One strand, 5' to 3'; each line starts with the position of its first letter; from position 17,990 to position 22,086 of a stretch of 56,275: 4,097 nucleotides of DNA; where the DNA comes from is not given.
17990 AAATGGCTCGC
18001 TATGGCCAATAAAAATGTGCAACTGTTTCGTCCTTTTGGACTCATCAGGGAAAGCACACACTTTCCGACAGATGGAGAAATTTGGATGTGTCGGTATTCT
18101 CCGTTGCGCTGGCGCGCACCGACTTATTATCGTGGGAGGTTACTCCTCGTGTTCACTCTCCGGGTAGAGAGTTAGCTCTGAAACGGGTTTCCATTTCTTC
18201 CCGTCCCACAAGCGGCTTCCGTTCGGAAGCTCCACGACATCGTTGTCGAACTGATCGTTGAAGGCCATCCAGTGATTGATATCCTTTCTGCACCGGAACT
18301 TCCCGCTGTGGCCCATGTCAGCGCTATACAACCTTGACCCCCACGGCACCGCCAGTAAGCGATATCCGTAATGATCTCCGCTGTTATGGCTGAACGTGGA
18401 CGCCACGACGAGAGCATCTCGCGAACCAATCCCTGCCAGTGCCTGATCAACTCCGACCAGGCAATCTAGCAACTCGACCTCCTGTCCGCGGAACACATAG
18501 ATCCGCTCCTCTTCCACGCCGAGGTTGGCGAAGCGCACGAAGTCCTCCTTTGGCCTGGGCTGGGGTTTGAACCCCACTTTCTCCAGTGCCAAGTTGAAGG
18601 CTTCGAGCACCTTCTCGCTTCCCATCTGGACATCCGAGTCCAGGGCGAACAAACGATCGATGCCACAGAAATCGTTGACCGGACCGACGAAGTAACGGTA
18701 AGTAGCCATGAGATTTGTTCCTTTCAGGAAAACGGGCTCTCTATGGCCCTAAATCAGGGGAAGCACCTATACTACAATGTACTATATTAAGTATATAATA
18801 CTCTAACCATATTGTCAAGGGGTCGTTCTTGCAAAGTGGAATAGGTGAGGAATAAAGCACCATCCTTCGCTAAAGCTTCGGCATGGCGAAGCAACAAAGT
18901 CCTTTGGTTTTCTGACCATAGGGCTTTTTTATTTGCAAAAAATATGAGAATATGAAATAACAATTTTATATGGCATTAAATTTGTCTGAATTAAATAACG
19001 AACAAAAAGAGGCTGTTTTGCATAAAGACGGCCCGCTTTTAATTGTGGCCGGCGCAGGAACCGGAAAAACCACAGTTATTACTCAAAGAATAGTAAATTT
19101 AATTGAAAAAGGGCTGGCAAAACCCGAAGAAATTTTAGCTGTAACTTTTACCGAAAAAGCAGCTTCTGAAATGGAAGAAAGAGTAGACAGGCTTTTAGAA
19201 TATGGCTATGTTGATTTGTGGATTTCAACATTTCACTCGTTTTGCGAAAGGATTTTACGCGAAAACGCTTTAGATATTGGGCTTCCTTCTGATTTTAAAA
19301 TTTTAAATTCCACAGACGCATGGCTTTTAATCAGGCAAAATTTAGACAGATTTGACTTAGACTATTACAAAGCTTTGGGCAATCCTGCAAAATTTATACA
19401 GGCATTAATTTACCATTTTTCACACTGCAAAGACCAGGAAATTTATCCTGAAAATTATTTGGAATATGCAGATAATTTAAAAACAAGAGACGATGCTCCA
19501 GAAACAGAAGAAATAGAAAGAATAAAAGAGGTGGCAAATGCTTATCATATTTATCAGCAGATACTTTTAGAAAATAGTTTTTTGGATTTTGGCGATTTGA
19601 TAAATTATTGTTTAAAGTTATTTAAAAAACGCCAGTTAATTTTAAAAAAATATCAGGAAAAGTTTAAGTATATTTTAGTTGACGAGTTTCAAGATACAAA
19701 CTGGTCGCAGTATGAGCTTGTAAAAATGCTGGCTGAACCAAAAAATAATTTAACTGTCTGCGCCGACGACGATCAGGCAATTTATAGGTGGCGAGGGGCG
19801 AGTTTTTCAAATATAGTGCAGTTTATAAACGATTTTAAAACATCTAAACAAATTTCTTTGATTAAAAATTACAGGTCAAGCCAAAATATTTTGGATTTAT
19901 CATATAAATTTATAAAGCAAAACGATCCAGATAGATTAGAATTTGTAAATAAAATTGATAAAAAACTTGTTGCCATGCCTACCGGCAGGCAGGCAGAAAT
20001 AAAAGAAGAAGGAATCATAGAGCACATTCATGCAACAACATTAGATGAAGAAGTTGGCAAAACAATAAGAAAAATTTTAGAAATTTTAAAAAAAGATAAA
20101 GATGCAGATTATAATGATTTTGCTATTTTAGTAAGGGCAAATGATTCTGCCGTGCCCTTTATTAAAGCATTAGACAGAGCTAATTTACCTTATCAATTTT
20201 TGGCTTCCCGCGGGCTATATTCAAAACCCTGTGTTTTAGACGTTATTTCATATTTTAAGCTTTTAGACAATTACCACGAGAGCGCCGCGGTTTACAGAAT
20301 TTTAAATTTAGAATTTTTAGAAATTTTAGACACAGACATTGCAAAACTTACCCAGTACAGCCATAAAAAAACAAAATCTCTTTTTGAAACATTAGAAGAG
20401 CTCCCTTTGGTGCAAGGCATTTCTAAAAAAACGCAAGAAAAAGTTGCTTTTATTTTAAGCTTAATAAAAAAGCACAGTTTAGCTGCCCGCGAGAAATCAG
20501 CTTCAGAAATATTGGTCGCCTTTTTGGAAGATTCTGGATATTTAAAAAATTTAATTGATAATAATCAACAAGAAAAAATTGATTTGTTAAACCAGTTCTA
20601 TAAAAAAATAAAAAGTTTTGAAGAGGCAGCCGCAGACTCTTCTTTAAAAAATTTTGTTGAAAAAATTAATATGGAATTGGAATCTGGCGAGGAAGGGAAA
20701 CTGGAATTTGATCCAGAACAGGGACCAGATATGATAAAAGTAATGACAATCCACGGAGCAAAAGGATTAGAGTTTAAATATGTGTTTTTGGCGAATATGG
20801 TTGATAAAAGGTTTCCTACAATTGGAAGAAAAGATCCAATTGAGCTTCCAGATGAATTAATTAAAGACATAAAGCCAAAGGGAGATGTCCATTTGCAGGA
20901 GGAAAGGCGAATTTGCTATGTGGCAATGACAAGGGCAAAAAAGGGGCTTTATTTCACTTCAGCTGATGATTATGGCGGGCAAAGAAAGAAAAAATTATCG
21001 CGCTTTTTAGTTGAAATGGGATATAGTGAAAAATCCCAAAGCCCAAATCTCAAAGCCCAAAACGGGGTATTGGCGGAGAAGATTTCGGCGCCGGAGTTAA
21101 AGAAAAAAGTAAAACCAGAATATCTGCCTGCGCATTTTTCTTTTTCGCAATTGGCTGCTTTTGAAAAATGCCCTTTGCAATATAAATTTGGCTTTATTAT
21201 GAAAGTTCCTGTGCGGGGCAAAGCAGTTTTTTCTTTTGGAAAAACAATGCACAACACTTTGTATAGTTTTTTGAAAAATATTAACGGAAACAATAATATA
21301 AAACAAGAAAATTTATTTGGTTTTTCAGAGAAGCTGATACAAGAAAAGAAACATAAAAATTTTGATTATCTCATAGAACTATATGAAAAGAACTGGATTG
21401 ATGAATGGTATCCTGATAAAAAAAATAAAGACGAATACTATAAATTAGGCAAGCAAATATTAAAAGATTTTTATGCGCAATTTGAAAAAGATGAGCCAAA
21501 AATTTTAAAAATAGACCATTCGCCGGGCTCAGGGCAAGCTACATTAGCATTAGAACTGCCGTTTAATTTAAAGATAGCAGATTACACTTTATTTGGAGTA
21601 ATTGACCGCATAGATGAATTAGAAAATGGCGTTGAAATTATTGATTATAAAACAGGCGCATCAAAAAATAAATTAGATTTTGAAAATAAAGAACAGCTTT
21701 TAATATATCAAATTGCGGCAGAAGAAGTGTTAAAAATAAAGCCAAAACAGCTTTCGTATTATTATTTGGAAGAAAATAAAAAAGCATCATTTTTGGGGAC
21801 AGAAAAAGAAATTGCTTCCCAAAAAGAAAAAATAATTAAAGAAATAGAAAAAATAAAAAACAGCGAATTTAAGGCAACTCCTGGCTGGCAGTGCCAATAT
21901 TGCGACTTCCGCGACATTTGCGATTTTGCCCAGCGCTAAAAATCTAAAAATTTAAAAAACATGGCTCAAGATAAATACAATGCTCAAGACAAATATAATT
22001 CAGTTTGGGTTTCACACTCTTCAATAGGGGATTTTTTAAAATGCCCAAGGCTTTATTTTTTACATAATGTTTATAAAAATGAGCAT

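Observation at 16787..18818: GC-rich four-cistron orphan operon with ribozyme-punctuated mRNA beside tRNA-Trp (lead candidate for a new system)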

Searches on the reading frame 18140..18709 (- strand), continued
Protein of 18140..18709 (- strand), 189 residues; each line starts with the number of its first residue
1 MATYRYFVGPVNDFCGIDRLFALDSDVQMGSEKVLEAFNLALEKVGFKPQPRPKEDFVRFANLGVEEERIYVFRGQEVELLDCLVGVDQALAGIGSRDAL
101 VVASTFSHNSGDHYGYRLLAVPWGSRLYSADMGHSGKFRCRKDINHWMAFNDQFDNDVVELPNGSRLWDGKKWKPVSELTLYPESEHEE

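Call 108: search_protein_families(library=pfam, alignment_id=A1, max_evalue=1)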
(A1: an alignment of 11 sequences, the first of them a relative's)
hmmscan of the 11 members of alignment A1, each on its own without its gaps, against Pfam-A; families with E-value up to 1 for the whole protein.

A. member 1, P0001 (189 aa): 0 families

B. families by the number of members that match (of 11 scanned): 5 families
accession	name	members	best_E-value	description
PF22469.2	RavJ_Peptidase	2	0.011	RavJ, Peptidase domain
PF10708.14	DUF2510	1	0.038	Protein of unknown function (DUF2510)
PF05051.18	COX17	1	0.049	Cytochrome C oxidase copper chaperone (COX17)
PF06969.22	HemN_C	1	0.18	HemN C-terminal domain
PF14343.11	PrcB_C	1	0.18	PrcB C-terminal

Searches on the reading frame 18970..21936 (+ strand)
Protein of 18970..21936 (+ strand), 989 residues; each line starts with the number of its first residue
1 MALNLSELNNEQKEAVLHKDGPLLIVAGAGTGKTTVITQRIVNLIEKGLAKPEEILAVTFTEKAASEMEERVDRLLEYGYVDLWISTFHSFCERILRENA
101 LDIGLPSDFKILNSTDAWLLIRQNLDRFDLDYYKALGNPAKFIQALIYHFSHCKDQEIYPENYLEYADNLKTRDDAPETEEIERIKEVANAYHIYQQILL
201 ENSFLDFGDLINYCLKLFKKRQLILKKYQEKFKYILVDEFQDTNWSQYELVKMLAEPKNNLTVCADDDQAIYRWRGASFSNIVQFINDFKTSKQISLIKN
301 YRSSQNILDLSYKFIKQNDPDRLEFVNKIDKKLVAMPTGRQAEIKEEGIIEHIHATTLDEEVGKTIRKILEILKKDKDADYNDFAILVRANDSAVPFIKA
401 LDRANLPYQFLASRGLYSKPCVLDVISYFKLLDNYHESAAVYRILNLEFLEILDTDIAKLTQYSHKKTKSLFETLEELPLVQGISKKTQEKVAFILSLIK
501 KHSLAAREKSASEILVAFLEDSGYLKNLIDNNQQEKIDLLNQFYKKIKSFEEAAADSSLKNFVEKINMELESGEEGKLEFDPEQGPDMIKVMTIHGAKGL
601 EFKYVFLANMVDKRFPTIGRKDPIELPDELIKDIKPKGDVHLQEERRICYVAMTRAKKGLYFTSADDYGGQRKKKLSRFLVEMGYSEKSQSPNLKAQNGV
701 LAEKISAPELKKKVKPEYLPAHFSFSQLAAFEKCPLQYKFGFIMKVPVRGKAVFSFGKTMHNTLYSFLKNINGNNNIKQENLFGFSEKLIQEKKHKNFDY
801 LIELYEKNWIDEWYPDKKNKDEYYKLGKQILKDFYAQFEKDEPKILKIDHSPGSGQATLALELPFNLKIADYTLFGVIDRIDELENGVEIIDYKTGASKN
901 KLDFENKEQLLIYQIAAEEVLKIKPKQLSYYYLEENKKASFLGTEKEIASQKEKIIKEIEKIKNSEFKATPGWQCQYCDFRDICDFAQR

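Call 49: find_related_loci(query=window:18970-21936:+, collection=genome_contigs, flank=6000)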
Query window:18970-21936:+ (989 aa) in genome_contigs; peptide patterns used: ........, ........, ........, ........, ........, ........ (x = any residue, [..] = any of these).
231 stretches matched a pattern; 148 encode a relative of the query (tblastn E <= 1e-3); the best 80 are kept; 80 distinct loci.
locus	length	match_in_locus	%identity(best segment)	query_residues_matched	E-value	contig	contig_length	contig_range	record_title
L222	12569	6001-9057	83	1-989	0e+0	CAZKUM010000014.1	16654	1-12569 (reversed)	MAG TPA_asm: uncultured Candidatus Saccharibacteria bacterium isolate binchicken_co266_246 genome assembly, contig: NODE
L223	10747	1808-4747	78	1-989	0e+0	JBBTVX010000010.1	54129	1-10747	MAG: Patescibacteria group bacterium isolate H43-bin088_1 H43_bin088_1_000000000010, whole genome shotgun sequence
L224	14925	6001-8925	77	1-989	0e+0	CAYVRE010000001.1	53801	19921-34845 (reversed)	MAG TPA_asm: uncultured Candidatus Saccharibacteria bacterium isolate SRP178699_co1_238 genome assembly, contig: NODE_52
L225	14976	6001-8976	77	1-989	0e+0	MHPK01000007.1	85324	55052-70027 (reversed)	MAG: Candidatus Staskawiczbacteria bacterium RIFOXYB1_FULL_38_37 rifoxyb1_full_scaffold_76, whole genome shotgun sequenc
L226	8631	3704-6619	77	1-989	0e+0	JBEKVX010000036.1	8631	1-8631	MAG: Candidatus Staskawiczbacteria bacterium isolate SPRUCE 614 SPRUCE_614_36, whole genome shotgun sequence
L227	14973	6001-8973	77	1-989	0e+0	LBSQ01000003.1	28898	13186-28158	MAG: Parcubacteria group bacterium GW2011_GWA2_37_10 US35_C0003, whole genome shotgun sequence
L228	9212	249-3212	75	1-989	0e+0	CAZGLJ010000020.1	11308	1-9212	MAG TPA_asm: uncultured Candidatus Saccharibacteria bacterium isolate SRP050083_co1_295 genome assembly, contig: NODE_26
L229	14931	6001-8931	78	1-989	0e+0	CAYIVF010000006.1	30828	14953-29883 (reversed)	MAG TPA_asm: uncultured Candidatus Saccharibacteria bacterium isolate ERP119705_co5_43 genome assembly, contig: NODE_171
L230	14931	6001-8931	76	1-989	0e+0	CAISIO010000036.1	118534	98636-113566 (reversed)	MAG: Candidatus Staskawiczbacteria bacterium isolate MJ-time_bin-6037 genome assembly, contig: bin-6037:36/45, whole gen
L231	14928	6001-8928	75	1-989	0e+0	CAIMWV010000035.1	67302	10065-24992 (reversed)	MAG: Candidatus Staskawiczbacteria bacterium isolate AlinenSediments_bin-0833 genome assembly, contig: bin-0833:35/35, w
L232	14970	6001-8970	73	1-989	0e+0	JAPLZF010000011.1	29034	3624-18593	MAG: Candidatus Staskawiczbacteria bacterium isolate LacPavin_0920_WC90_MAG_38_16 LacPavin_0920_WC90_scaffold_1516779, w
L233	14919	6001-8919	74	1-989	0e+0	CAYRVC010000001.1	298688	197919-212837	MAG TPA_asm: uncultured Candidatus Saccharibacteria bacterium isolate binchicken_co227_921 genome assembly, contig: NODE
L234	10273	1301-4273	74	6-989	0e+0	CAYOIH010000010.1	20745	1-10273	MAG TPA_asm: uncultured Candidatus Saccharibacteria bacterium isolate SRP178699_co1_594 genome assembly, contig: NODE_30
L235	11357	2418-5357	73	1-989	0e+0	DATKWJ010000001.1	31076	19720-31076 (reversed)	MAG TPA_asm: Patescibacteria group bacterium isolate SMAG_U14160 k141_2752555, whole genome shotgun sequence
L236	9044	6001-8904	72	1-989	0e+0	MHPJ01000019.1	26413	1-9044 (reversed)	MAG: Candidatus Staskawiczbacteria bacterium RIFOXYB1_FULL_37_44 rifoxyb1_full_scaffold_632, whole genome shotgun sequen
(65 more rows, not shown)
